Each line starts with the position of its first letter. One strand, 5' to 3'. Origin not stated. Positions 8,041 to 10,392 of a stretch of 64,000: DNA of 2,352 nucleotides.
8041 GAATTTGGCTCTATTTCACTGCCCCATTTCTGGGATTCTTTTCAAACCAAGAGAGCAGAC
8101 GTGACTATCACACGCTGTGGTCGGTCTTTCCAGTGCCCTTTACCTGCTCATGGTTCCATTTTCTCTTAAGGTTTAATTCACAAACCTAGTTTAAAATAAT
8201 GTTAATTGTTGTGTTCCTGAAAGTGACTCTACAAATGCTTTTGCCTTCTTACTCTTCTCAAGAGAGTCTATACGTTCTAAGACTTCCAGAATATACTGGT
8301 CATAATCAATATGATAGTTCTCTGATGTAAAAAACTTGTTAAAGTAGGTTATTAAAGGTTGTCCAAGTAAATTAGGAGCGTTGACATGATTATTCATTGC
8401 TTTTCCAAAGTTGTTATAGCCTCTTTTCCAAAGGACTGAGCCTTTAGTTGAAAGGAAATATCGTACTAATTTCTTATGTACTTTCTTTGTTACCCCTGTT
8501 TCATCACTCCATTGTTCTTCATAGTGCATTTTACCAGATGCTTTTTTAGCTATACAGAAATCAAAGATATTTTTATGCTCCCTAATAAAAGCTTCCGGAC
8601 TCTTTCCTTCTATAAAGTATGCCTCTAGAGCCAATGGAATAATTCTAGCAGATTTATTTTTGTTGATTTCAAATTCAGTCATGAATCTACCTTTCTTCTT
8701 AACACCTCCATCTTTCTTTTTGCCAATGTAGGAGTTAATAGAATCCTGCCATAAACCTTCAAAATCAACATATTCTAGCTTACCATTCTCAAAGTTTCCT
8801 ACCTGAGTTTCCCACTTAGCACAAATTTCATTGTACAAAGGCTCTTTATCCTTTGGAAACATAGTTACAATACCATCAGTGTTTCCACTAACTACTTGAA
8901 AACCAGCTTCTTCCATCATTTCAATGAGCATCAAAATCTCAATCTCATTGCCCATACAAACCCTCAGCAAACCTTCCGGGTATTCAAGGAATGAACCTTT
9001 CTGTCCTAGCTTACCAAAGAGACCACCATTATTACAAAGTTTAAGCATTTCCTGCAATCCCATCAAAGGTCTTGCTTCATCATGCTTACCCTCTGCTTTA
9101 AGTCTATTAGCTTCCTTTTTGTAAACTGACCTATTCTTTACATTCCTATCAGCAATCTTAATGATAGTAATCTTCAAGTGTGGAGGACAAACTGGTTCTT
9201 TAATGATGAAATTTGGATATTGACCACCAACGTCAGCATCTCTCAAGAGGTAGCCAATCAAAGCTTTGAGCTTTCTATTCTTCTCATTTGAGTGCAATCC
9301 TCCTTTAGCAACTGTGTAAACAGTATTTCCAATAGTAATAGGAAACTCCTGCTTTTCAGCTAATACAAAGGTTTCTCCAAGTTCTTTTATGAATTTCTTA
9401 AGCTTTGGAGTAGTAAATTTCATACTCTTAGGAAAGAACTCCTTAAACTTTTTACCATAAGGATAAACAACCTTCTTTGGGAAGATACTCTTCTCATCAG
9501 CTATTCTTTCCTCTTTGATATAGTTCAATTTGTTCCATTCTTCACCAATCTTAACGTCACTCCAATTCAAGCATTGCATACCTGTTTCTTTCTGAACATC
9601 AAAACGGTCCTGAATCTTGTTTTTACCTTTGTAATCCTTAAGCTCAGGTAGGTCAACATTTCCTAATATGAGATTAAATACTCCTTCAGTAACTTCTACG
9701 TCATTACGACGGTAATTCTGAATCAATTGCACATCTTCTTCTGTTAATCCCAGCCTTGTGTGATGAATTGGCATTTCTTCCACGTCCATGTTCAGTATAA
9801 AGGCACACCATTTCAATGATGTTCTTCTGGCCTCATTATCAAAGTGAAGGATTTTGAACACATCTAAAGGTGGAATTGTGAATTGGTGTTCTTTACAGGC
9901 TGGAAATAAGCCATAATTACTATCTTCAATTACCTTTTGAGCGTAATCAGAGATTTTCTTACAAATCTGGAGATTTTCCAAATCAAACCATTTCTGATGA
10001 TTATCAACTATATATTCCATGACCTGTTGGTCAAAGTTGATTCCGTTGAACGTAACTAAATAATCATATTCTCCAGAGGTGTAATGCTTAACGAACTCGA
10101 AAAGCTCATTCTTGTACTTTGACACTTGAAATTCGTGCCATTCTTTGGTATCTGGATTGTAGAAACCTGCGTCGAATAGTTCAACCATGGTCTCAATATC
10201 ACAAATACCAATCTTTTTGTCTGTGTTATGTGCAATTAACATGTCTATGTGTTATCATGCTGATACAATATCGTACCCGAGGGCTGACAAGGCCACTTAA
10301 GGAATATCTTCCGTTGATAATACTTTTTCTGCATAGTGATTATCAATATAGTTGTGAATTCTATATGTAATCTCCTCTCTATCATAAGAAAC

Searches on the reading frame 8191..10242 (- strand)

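Call 19: search_protein_families(library=pfam, proteins=[window:8191-10242:-], max_evalue=0.01)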
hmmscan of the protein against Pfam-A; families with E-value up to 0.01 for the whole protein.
window:8191-10242:- (683 aa): 1 family
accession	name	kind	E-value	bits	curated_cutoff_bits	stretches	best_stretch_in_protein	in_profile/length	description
PF20286.3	divDNApol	-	0.0095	14.6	25.7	0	363-406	108-151/705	Divergent Family B DNA polymerase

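Call 20: search_protein_families(library=phrogs, proteins=[window:8191-10242:-], max_evalue=0.001)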
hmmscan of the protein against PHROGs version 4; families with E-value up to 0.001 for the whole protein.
window:8191-10242:- (683 aa): 3 families
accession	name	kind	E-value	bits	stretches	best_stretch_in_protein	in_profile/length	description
phrog_1252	-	DNA, RNA and nucleotide metabolism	5.8e-101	340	1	6-668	49-658/663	DNA polymerase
phrog_18505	-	DNA, RNA and nucleotide metabolism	9.6e-27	95.1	1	399-613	39-253/349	DNA polymerase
phrog_15833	-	DNA, RNA and nucleotide metabolism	2.5e-09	38.1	1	513-606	5-100/192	DNA polymerase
